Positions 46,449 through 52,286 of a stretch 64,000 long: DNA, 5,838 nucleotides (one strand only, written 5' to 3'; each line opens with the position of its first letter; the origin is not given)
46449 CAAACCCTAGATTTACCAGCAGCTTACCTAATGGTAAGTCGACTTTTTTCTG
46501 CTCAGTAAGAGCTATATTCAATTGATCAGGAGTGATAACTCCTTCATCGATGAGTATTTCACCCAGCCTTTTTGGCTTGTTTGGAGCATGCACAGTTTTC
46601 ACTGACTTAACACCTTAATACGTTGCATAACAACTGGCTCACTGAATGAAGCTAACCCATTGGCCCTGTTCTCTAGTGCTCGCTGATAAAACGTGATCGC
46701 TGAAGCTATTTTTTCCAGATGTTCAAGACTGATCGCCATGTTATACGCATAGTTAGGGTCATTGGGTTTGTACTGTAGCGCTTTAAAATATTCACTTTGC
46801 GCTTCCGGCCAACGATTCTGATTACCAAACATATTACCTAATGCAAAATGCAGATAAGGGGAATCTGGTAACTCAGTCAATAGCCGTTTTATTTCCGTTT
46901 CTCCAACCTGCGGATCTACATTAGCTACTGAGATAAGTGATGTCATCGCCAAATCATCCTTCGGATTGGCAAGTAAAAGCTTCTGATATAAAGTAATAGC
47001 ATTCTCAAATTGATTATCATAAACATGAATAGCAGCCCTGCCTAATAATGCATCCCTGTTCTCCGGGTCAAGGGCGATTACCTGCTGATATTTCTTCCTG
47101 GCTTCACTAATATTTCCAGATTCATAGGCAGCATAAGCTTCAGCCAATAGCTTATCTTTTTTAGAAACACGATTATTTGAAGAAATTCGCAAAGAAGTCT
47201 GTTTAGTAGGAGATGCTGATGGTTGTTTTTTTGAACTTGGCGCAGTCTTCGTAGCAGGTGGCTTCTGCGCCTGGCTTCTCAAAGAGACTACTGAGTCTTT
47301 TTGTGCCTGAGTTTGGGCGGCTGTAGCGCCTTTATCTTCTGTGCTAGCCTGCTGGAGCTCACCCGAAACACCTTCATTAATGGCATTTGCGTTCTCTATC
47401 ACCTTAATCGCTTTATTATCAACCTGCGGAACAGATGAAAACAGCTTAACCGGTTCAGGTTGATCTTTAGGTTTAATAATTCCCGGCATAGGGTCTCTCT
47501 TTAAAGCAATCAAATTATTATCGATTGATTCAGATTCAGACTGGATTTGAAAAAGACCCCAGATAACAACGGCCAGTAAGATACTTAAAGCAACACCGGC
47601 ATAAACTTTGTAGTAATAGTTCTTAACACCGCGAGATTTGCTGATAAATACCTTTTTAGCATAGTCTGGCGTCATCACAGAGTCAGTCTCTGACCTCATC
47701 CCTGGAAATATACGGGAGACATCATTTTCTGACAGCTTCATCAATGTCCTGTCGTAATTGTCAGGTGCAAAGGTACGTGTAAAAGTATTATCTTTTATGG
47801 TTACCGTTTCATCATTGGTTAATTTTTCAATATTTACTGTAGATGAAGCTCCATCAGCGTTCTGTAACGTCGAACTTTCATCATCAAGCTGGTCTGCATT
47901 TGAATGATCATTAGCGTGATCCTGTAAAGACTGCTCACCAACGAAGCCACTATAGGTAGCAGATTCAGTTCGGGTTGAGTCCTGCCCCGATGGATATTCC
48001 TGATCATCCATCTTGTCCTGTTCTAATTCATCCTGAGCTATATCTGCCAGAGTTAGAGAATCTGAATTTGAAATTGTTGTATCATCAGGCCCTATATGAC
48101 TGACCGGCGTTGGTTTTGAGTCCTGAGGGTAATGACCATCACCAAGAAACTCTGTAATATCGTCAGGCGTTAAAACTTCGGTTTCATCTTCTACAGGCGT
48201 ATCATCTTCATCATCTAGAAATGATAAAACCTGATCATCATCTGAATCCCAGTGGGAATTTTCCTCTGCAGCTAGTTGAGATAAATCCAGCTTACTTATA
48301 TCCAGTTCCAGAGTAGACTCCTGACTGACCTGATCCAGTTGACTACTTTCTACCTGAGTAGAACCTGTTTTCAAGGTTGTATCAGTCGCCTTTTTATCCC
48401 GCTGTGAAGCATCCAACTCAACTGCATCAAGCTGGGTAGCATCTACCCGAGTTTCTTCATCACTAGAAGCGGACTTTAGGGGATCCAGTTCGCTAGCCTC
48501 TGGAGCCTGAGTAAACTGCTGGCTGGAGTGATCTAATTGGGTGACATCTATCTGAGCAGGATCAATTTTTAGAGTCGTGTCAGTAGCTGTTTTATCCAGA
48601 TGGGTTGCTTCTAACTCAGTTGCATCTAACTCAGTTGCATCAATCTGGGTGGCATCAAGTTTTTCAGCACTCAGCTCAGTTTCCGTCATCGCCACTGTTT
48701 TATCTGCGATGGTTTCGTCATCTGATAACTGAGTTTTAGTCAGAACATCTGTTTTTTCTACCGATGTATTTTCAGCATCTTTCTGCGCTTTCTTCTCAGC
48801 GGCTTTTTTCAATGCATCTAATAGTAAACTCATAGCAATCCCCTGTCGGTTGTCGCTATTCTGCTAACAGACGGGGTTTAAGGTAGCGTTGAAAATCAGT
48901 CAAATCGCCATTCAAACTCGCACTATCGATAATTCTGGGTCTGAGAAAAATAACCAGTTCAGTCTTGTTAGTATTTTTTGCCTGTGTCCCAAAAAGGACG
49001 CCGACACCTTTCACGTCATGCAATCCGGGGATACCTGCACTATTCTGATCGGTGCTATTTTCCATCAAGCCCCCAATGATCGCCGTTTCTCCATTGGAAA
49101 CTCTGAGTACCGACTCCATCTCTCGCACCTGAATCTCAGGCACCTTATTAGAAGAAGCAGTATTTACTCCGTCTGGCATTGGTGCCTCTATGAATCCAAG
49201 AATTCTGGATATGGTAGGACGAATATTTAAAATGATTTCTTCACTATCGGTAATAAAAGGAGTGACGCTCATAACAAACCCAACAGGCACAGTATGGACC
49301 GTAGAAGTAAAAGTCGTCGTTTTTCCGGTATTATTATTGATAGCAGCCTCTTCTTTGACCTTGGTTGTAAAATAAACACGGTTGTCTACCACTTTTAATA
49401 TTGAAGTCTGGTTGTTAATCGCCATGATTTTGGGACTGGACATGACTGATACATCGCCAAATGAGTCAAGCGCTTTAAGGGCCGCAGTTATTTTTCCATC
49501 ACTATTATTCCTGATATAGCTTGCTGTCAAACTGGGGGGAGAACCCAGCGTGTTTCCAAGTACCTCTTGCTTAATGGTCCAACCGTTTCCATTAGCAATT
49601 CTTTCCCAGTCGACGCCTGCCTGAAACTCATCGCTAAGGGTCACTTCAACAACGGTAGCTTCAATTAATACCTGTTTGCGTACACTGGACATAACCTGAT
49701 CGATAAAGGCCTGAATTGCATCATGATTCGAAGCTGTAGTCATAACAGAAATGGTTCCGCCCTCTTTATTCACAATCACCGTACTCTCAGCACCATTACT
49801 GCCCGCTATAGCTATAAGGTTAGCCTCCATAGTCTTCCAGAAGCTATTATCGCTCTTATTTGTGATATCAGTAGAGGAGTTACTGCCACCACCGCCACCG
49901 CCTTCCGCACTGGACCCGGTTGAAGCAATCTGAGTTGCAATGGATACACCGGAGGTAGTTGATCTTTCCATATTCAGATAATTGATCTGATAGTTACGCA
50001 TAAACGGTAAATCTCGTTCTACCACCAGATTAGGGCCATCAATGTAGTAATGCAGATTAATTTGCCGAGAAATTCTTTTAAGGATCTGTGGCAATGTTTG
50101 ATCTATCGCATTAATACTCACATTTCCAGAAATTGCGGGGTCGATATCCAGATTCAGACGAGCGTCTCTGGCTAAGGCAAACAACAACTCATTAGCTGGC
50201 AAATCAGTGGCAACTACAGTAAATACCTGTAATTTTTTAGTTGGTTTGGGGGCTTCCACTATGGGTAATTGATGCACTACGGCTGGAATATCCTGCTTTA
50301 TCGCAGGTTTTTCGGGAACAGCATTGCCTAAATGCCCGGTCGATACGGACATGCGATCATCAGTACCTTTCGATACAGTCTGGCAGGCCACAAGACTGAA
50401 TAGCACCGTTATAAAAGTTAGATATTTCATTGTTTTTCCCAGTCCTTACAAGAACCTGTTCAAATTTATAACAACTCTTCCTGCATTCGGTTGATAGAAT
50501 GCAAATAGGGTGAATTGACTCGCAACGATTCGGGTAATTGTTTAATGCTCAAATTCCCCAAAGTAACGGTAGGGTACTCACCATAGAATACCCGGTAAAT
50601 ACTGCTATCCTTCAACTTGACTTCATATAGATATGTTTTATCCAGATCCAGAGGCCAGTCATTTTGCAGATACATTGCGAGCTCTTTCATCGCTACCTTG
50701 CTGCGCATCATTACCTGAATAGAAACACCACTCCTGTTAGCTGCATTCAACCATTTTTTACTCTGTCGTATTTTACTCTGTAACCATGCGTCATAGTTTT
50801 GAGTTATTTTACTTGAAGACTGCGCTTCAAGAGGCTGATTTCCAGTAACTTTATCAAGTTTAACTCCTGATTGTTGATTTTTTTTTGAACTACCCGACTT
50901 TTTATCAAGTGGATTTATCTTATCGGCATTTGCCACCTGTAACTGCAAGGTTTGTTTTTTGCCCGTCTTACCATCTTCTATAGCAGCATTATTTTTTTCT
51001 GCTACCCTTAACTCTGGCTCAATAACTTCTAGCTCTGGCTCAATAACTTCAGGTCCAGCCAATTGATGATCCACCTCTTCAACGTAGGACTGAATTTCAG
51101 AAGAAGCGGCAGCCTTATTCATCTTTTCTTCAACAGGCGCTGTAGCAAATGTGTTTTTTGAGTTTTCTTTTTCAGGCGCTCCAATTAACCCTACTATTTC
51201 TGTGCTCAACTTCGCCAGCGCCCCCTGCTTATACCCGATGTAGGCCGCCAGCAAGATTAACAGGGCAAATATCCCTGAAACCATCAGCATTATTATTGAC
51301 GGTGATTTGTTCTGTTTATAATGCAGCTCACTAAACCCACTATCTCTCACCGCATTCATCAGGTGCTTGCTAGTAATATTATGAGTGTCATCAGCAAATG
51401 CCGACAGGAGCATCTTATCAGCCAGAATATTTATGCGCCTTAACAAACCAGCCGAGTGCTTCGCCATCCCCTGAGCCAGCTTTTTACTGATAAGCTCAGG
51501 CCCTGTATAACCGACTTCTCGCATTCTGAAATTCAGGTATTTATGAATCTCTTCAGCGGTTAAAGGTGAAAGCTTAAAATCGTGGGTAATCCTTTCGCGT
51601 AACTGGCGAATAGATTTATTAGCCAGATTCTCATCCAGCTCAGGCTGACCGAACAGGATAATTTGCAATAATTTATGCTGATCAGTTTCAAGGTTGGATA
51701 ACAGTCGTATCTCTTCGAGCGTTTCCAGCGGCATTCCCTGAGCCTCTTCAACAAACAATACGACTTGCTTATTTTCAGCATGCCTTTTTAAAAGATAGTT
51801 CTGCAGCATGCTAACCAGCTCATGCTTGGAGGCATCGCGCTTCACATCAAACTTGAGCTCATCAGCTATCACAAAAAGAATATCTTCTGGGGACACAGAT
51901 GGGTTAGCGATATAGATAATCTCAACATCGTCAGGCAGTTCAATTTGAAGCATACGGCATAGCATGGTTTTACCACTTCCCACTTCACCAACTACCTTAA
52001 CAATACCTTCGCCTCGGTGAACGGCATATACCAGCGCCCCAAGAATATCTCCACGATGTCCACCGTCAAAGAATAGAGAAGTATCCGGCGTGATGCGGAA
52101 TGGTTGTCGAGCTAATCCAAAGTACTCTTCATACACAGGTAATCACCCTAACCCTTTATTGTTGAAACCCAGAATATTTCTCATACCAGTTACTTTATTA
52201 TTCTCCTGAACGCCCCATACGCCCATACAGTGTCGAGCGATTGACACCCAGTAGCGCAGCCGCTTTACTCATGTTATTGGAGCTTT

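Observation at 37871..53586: Second, rearranged MSHA-class type IV filament locus directly abutting the canonical msh cluster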

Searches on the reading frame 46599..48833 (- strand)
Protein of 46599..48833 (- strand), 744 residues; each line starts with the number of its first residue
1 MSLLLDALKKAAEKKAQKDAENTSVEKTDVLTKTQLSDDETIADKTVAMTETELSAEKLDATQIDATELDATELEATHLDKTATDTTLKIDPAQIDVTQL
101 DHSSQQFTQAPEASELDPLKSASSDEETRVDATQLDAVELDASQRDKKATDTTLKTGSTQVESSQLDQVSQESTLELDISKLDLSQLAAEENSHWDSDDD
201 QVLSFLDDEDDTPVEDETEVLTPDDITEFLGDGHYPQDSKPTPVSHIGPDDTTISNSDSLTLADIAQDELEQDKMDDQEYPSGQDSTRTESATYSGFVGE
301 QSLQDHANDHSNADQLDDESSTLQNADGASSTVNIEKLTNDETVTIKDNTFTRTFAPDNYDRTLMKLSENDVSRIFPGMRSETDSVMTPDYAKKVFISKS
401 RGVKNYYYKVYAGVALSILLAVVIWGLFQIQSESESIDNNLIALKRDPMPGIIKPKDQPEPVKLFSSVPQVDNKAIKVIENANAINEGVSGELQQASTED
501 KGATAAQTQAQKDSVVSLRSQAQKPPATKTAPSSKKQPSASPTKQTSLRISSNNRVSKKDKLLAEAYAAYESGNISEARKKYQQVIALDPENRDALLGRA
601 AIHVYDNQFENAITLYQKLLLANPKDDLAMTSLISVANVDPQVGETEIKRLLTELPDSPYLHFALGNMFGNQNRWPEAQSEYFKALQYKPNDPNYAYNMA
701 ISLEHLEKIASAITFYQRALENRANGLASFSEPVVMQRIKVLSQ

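Call 4: search_protein_families(library=pfam, proteins=[window:46599-48833:-], max_evalue=0.01)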
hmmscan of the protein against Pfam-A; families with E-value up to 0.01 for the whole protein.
window:46599-48833:- (744 aa): 16 families
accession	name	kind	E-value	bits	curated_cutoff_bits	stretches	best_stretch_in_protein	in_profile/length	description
PF07719.23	TPR_2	-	2.1e-15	56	27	1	563-592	5-34/34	Tetratricopeptide repeat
PF13432.12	TPR_16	-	4.5e-15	56.2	32.7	2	563-626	1-64/65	Tetratricopeptide repeat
PF13414.12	TPR_11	-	5e-12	45.7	26.8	2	568-603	3-38/42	TPR repeat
PF14559.12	TPR_19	-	1.5e-11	44.9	25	1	570-627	2-59/68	Tetratricopeptide repeat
PF00515.34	TPR_1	-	4.3e-11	42.6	27.8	0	697-721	5-29/34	Tetratricopeptide repeat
PF13428.12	TPR_14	-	1.6e-08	34.8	23.5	0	563-601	5-43/44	Tetratricopeptide repeat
PF13176.12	TPR_7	-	3.2e-07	30.3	27.9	0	562-593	4-33/36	Tetratricopeptide repeat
PF13431.12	TPR_17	-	3.7e-07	30.3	24.4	0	682-713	2-33/34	Tetratricopeptide repeat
PF13174.12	TPR_6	-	2.1e-06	28.5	26.3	0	566-591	7-32/33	Tetratricopeptide repeat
PF23914.1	TPR_CcmH_CycH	-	4.4e-05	23.8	42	1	571-627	99-155/158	Cytochrome c-type biogenesis protein H TPR domain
PF24575.1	TPR_Slam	-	8.3e-05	23.4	35.2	1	563-612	51-100/104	Surface lipoprotein assembly modifier, N-terminal TPR repeats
PF13424.12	TPR_12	-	0.00021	21.9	30.1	0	665-723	9-75/77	Tetratricopeptide repeat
PF13371.12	TPR_9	-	0.00035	21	35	0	566-601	36-71/73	Tetratricopeptide repeat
PF13181.12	TPR_8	-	0.00055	20.3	25.7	0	696-723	4-31/34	Tetratricopeptide repeat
PF25062.1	ARM_TT21_N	-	0.0023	18.2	40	0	554-625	130-200/222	Tetratricopeptide repeat protein 21 N-terminal ARM repeat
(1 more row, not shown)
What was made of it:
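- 46599..48833 (-): MshN/GspB-like bitopic protein: an acidic repetitive cytoplasmic N-terminus, a TM helix at 410-428, and periplasmic TPR repeats. TPR families (call 4).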

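Call 5: search_protein_families(library=ncbifam, proteins=[window:46599-48833:-], max_evalue=0.01)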
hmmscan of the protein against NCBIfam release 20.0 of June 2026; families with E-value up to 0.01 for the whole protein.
window:46599-48833:- (744 aa): 13 families
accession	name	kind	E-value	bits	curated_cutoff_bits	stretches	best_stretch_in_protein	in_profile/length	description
TIGR02552.1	LcrH_SycD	equivalog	4.2e-13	49.2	104.8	2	557-629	16-88/136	SycD/LcrH family type III secretion system chaperone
NF040959.1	MamA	equivalog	3.4e-11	43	200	2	647-730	93-176/204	magnetosome protein MamA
NF033920.0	C39_PA2778_fam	equivalog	1.1e-09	38.2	150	1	641-721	172-252/255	PA2778 family cysteine peptidase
TIGR02917.1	PEP_TPR_lipo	equivalog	1.6e-09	36.2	312.2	2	562-633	162-539/899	XrtA/PEP-CTERM system TPR-repeat protein PrsT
NF047371.1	FlcA_CTERM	equivalog_domain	8.2e-08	31.2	300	1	654-722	468-536/646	periplasmic flagellar collar protein FlcA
NF033762.1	social_mot_Tgl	equivalog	3.4e-07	29.9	225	0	568-637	40-110/252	social motility TPR repeat lipoprotein Tgl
TIGR02521.1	type_IV_pilW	equivalog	2e-06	27.5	154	1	663-724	35-96/234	type IV pilus biogenesis/stability protein PilW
NF008520.0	PRK11447.1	equivalog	3.5e-05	21.8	858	1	532-719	324-521/1157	cellulose synthase complex outer membrane protein BcsC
TIGR00540.1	TPR_hemY_coli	hypoth_equivalog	7.8e-05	21.6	142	1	651-718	318-384/385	heme biosynthesis-associated TPR protein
NF011859.0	PRK15331.1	equivalog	0.00026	21.1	184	1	560-618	38-96/165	type III secretion system translocator chaperone SicA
TIGR02795.1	tol_pal_ybgF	equivalog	0.00029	21.4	90.1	0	556-596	73-113/119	tol-pal system protein YbgF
NF008017.0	PRK10747.1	equivalog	0.0018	17.2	608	1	633-715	302-383/398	protoheme IX biogenesis protein HemY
NF002725.1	PRK02603.1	equivalog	0.0077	16.3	143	0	565-631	41-110/173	photosystem I assembly protein Ycf3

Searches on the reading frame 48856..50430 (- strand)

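Call 4: search_protein_families(library=pfam, proteins=[window:48856-50430:-], max_evalue=0.01)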
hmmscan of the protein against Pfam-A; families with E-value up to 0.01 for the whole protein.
window:48856-50430:- (524 aa): 3 families
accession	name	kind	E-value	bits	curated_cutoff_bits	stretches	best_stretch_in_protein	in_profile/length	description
PF00263.26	Secretin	-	2.6e-37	128.5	27.5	1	320-502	1-169/169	Bacterial type II and III secretion system protein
PF07655.18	Secretin_N_2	-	7.8e-08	33.2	23.4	1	145-221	2-88/91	Secretin N-terminal domain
PF04009.17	DUF356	-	0.00097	19.8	29.9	1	306-379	4-78/106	Protein of unknown function (DUF356)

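Call 5: search_protein_families(library=ncbifam, proteins=[window:48856-50430:-], max_evalue=0.01)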
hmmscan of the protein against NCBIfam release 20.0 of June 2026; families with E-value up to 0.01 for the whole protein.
window:48856-50430:- (524 aa): 9 families
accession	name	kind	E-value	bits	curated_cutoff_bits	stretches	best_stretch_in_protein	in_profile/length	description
TIGR02519.1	pilus_MshL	equivalog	1.1e-74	251.1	250.2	1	218-501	1-290/290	pilus (MSHA type) biogenesis protein MshL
TIGR02517.1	type_II_gspD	equivalog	1.4e-45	155.9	351.35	1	175-505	256-594/600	type II secretion system secretin GspD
TIGR02515.1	IV_pilus_PilQ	subfamily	2.1e-29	102.8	284.35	2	300-501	247-427/428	type IV pilus secretin PilQ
TIGR02520.1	pilus_B_mal_scr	equivalog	1.1e-27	96.8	287.65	1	145-498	161-511/513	PilN family type IVB pilus formation outer membrane protein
TIGR02516.1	type_III_yscC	equivalog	4.6e-26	91.4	238.45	1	227-502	210-462/463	type III secretion system outer membrane ring subunit SctC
NF010083.0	PRK13568.1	equivalog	6e-21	74.7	554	1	215-502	151-418/419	DNA uptake porin HofQ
NF011873.0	PRK15346.1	equivalog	2.7e-15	56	524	1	231-489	251-482/499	EscC/YscC/HrcC family type III secretion system outer membrane ring protein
NF007851.2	PRK10560.1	exception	3.3e-15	55.8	598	1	214-503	142-411/412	DNA uptake porin HofQ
NF042912.1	Amuc_1098_fam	equivalog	6.5e-15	54.2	750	2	377-504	658-799/805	Amuc_1098 family type IV pilus outer membrane protein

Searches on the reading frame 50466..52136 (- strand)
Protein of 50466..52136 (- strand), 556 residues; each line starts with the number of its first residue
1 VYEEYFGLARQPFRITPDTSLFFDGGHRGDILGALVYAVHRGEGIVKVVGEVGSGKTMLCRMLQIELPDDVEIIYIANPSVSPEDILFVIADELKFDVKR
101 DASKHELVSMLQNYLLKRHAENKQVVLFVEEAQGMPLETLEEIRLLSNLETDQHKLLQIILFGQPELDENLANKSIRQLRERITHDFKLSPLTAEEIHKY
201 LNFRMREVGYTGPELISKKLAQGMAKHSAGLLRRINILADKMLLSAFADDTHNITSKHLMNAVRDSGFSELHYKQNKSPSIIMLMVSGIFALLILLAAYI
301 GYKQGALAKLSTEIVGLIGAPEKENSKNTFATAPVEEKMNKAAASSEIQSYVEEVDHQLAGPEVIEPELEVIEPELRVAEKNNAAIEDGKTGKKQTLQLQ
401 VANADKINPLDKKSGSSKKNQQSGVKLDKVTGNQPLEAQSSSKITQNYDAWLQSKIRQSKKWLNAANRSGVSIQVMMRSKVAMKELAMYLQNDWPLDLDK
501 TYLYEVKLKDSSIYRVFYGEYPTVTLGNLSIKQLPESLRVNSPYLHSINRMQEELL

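Call 4: search_protein_families(library=pfam, proteins=[window:50466-52136:-], max_evalue=0.01)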
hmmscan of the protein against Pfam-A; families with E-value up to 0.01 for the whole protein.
window:50466-52136:- (556 aa): 4 families
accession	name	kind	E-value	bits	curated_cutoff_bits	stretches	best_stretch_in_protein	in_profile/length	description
PF13401.12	AAA_22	-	2e-28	99.7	27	1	41-170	3-129/130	AAA domain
PF13191.12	AAA_16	-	6.4e-06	27.2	32.6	1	32-156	12-164/167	AAA ATPase domain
PF20720.3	nSTAND3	-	0.0017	18.5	27.2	1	43-79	17-54/155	Novel STAND NTPase 3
PF00005.33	ABC_tran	-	0.0041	18.2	25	0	41-120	10-74/137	ABC transporter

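Call 5: search_protein_families(library=ncbifam, proteins=[window:50466-52136:-], max_evalue=0.01)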
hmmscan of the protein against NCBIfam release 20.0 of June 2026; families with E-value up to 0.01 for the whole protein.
window:50466-52136:- (556 aa): 1 family
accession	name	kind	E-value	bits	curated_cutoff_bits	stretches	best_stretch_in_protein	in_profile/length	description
TIGR03015.1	pepcterm_ATPase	hypoth_equivalog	1.8e-65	221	324.5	1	1-265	1-265/269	XrtA/PEP-CTERM system-associated ATPase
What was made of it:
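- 50466..52136 (-): MshM/ExeA-like AAA+ ATPase, then one TM helix (280-298), then a C-terminal SPOR-like periplasmic domain. AAA_22 at 2e-28 and TIGR03015-like (calls 4, 5).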

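Call 76: search_protein_families(library=pfam, alignment_id=A5, max_evalue=5)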
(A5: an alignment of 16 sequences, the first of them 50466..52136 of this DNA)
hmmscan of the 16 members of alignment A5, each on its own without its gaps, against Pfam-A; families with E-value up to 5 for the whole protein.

A. member 1, window:50466-52136:- (556 aa): 9 families
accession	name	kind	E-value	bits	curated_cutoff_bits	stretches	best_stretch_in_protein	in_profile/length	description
PF13401.12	AAA_22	-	2e-28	99.7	27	1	41-170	3-129/130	AAA domain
PF13191.12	AAA_16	-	6.4e-06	27.2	32.6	1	32-156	12-164/167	AAA ATPase domain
PF20720.3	nSTAND3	-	0.0017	18.5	27.2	1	43-79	17-54/155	Novel STAND NTPase 3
PF00005.33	ABC_tran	-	0.0041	18.2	25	1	41-120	10-74/137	ABC transporter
PF10662.15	PduV-EutP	-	0.02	15.1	21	1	46-65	4-23/143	Ethanolamine utilisation - propanediol utilisation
PF13173.12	AAA_14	-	0.021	15.3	27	1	46-197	5-128/129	AAA domain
PF07693.20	KAP_NTPase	-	0.037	13.7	20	1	47-130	24-93/293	KAP family P-loop domain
PF00004.35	AAA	-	0.048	14.6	21.2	1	48-135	3-69/131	ATPase family associated with various cellular activities (AAA)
PF20602.3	pAdhesive_8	-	1.1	9.4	27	1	377-488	15-120/140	Putative adhesive domain (group 8)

B. families by the number of members that match (of 16 scanned): 49 families (the first 25 are shown)
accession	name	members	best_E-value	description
PF13401.12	AAA_22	16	5.2e-31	AAA domain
PF13191.12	AAA_16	16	4.1e-11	AAA ATPase domain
PF20720.3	nSTAND3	16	0.00085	Novel STAND NTPase 3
PF00004.35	AAA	15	0.00011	ATPase family associated with various cellular activities (AAA)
PF00005.33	ABC_tran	15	0.0014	ABC transporter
PF07728.20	AAA_5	14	0.0001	AAA domain (dynein-related subfamily)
PF13173.12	AAA_14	11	0.0015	AAA domain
PF14532.12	Sigma54_activ_2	11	0.0026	Sigma-54 interaction domain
PF13604.12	AAA_30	9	1.4e-08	AAA domain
PF05036.18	SPOR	9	1.6e-05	SPOR domain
PF05970.20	PIF1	7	0.062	PIF1-like helicase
PF13245.12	AAA_19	6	3.4e-06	AAA domain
PF02367.23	TsaE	6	0.03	Threonylcarbamoyl adenosine biosynthesis protein TsaE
PF07693.20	KAP_NTPase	5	0.003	KAP family P-loop domain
PF25201.1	nSTAND6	5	0.019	Novel STAND NTPase 6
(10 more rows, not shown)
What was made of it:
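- On ExeA/GspA-type secretin-assembly ATPase: SPOR hits in 9 of 16 orthologues (call 76).
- Checked: Its C-terminal SPOR-like domain is backed by Pfam SPOR hits in 9 of 16 orthologues, best E 1.6e-5 (call 76).
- SPOR hits in 9 of 16 MshM-like orthologues (call 76).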
